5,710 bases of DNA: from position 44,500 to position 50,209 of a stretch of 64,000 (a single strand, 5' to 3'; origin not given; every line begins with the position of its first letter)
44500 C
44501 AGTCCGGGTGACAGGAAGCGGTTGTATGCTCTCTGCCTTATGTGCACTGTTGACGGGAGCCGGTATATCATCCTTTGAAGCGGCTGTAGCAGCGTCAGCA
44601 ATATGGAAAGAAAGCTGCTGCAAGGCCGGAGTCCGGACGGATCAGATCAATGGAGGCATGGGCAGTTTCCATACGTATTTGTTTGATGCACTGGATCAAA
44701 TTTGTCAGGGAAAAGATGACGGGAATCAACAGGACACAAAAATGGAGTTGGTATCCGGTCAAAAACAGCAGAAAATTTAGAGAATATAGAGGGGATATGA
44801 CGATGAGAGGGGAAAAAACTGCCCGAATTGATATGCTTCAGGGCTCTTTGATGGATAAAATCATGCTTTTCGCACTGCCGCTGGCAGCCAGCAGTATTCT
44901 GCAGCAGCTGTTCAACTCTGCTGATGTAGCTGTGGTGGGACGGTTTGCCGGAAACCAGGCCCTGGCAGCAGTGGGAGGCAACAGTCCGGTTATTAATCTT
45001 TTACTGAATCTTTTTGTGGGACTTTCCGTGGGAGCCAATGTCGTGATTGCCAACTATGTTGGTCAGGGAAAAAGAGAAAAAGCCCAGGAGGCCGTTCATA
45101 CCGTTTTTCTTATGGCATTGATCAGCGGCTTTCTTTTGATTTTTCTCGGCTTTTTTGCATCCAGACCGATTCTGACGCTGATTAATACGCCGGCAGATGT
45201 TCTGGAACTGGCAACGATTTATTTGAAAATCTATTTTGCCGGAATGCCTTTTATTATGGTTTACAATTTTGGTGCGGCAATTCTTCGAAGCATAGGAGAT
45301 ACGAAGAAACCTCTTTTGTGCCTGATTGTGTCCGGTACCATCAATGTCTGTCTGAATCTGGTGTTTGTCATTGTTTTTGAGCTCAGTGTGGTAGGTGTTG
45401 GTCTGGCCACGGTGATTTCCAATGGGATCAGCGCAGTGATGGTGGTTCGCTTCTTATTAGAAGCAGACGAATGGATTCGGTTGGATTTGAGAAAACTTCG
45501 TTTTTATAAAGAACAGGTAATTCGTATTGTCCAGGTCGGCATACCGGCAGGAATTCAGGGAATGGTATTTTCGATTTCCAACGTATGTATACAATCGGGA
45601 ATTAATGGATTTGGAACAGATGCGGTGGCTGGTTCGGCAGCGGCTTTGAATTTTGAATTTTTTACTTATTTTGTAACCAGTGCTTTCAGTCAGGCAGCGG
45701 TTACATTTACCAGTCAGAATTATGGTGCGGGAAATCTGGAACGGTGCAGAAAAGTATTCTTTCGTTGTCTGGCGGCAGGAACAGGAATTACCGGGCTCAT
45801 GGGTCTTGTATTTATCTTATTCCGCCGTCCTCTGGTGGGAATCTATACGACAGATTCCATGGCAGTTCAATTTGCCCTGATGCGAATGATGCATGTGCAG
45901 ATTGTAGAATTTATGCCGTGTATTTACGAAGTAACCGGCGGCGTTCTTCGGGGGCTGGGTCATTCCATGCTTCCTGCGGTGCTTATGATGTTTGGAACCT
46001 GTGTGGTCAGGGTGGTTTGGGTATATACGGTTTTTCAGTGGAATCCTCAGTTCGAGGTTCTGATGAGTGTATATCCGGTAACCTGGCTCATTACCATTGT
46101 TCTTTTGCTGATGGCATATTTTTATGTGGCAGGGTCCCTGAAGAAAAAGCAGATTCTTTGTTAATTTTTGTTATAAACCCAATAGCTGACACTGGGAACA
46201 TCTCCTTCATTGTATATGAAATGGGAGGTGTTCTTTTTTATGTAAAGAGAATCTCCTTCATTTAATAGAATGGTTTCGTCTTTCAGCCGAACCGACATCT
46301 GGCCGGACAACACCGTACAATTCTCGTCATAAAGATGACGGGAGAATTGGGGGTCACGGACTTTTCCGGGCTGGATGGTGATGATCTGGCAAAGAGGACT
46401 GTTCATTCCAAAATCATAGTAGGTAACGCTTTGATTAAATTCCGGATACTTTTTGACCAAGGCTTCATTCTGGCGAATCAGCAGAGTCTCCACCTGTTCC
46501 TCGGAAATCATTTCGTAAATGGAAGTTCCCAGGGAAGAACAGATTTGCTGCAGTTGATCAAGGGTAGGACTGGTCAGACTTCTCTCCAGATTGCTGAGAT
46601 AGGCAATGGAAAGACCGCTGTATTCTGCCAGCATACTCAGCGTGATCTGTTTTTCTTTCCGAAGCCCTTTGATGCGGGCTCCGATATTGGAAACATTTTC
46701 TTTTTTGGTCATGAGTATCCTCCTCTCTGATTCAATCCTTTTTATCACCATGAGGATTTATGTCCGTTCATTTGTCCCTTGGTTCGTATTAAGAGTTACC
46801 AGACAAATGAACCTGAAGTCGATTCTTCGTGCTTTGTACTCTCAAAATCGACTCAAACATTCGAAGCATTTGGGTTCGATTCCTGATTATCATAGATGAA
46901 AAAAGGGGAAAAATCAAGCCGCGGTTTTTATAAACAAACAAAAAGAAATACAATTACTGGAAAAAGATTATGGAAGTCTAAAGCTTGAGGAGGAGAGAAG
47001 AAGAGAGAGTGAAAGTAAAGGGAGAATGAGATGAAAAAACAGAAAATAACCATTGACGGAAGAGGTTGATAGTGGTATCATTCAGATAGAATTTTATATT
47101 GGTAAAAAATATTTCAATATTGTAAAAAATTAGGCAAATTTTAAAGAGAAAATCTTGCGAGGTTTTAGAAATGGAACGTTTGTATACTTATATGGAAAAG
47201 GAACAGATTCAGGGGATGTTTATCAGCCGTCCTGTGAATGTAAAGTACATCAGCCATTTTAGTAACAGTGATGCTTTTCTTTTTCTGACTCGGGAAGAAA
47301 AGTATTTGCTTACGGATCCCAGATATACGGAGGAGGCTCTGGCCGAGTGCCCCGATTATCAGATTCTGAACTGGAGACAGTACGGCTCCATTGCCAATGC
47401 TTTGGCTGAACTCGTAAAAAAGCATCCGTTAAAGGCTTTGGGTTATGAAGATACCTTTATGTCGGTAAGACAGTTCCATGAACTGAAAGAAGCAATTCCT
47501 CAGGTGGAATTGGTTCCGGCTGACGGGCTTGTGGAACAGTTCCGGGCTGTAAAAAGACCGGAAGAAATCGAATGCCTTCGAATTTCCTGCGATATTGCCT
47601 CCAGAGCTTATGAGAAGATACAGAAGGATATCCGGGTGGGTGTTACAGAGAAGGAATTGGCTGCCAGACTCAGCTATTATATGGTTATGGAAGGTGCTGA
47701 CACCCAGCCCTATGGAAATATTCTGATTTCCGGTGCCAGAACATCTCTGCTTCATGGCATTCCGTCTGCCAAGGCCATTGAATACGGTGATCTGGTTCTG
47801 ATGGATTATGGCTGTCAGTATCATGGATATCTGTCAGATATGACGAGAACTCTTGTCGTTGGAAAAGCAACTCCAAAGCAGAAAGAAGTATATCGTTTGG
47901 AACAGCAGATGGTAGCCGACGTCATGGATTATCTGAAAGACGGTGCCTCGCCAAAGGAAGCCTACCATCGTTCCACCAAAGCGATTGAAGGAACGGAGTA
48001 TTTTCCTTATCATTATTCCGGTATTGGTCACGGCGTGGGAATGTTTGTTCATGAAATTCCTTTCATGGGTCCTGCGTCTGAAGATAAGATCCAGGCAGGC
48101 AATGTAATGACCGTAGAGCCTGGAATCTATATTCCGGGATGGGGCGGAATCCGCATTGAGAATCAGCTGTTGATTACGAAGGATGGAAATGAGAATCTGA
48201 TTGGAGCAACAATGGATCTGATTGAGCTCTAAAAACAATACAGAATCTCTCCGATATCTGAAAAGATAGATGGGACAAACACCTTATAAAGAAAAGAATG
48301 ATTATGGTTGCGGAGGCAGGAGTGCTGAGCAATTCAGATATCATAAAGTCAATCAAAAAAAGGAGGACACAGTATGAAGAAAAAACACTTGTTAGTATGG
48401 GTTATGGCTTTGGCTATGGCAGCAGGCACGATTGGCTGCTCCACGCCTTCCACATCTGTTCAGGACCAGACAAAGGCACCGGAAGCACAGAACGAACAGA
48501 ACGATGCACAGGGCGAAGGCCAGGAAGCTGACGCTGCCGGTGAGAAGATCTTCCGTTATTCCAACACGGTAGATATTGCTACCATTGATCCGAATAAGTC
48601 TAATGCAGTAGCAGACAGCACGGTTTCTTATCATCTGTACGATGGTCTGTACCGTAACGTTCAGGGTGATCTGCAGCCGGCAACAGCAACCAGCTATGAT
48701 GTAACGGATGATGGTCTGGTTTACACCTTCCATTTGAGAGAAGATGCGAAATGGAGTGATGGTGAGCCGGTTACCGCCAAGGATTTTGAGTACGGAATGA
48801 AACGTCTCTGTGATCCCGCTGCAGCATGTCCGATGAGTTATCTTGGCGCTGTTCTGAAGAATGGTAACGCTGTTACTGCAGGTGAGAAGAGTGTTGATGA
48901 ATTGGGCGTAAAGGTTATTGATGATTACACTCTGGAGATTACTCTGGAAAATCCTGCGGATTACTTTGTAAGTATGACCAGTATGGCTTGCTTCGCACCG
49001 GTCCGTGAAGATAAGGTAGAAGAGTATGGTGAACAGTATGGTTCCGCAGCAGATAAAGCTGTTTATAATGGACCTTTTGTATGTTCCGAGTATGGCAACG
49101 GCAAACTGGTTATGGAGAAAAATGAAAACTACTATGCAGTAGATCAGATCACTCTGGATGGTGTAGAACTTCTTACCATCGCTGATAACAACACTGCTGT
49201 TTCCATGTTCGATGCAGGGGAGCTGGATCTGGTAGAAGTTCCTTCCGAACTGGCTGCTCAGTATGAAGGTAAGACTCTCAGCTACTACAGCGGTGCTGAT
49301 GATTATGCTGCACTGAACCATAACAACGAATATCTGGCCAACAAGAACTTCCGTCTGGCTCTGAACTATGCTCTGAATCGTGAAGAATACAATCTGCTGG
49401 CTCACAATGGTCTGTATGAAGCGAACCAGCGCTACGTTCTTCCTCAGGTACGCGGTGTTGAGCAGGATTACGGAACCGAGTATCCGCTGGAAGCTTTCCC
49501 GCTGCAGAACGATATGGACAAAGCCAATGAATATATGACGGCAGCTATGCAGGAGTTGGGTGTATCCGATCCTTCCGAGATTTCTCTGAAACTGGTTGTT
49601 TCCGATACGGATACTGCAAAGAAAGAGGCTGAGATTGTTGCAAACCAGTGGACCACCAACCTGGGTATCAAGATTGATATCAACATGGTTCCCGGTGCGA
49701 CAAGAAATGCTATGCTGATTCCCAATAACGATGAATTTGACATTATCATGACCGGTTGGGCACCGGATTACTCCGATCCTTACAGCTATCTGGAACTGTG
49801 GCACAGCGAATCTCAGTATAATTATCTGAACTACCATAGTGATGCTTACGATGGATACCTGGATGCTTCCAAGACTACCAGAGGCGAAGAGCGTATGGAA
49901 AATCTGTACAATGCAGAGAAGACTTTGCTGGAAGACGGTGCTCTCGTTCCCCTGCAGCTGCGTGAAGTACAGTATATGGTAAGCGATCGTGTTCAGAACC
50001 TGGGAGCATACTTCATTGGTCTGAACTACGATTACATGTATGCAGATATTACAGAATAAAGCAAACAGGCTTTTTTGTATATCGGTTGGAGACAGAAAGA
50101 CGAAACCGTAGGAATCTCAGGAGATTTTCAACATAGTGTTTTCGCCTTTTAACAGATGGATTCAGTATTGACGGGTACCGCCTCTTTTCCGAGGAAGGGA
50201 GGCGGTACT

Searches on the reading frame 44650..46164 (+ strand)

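Call 11: search_protein_families(library=pfam, proteins=[window:44650-46164:+], max_evalue=0.0001)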
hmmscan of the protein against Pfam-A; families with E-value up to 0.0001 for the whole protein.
window:44650-46164:+ (504 aa): 2 families
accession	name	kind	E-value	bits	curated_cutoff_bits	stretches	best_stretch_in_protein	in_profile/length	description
PF01554.23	MatE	-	2.2e-52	177.4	24.9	2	77-237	1-160/161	MatE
PF01943.22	Polysacc_synt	-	2.7e-05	24.2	28.2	1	141-327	68-240/274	Polysaccharide biosynthesis protein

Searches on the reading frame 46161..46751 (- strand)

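Call 11: search_protein_families(library=pfam, proteins=[window:46161-46751:-], max_evalue=0.0001)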
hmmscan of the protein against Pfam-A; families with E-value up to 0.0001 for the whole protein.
window:46161-46751:- (196 aa): 7 families
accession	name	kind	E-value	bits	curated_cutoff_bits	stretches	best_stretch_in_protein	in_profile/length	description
PF07883.17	Cupin_2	-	1.6e-12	47.3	27.2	1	123-193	2-70/70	Cupin domain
PF01381.28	HTH_3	-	6.2e-11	42.6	23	1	27-80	1-54/55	Helix-turn-helix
PF01050.24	MannoseP_isomer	-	1.3e-07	32.2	23.6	1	122-186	31-94/116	Mannose-6-phosphate isomerase C-terminal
PF13443.12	HTH_26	-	3.9e-06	27.5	22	1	26-81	1-57/63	Cro/C1-type HTH DNA-binding domain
PF13560.12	HTH_31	-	5.9e-06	26.9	27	1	23-77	2-57/64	Helix-turn-helix domain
PF05899.18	Cupin_3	-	2.3e-05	24.4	23.5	1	140-176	24-61/74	EutQ-like cupin domain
PF02311.25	AraC_binding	-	5.8e-05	23.3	21.1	0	147-193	29-75/135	AraC-like ligand binding domain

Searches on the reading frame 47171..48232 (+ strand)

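Call 11: search_protein_families(library=pfam, proteins=[window:47171-48232:+], max_evalue=0.0001)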
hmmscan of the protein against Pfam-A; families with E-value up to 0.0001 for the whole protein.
window:47171-48232:+ (353 aa): 2 families
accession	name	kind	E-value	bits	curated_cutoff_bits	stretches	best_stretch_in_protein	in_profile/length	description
PF00557.29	Peptidase_M24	-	1.2e-58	198.8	23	1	134-337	1-208/208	Metallopeptidase family M24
PF01321.24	Creatinase_N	-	1.1e-26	94.3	22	1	2-127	3-128/128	Creatinase/Prolidase N-terminal domain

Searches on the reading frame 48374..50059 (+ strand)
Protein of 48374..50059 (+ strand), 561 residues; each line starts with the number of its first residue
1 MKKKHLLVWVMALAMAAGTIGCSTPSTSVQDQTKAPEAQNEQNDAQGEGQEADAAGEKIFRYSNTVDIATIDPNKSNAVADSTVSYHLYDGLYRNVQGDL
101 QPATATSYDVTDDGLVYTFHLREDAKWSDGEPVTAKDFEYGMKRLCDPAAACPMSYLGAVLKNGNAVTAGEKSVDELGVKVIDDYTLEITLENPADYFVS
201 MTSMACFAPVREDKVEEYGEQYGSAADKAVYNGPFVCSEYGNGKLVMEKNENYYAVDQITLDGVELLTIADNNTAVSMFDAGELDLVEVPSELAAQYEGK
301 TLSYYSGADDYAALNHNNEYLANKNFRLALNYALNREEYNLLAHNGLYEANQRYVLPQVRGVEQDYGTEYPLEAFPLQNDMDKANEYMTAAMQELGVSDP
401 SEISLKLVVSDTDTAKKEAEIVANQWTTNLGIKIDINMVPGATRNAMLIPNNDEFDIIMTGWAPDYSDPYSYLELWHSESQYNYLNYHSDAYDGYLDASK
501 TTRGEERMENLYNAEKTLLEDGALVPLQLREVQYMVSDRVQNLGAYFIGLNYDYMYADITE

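Call 11: search_protein_families(library=pfam, proteins=[window:48374-50059:+], max_evalue=0.0001)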
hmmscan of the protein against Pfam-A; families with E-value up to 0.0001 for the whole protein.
window:48374-50059:+ (561 aa): 1 family
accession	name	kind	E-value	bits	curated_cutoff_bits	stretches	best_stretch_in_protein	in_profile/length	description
PF00496.27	SBP_bac_5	-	7.3e-78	262.7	32.4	1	100-482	2-366/368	Bacterial extracellular solute-binding proteins, family 5 Middle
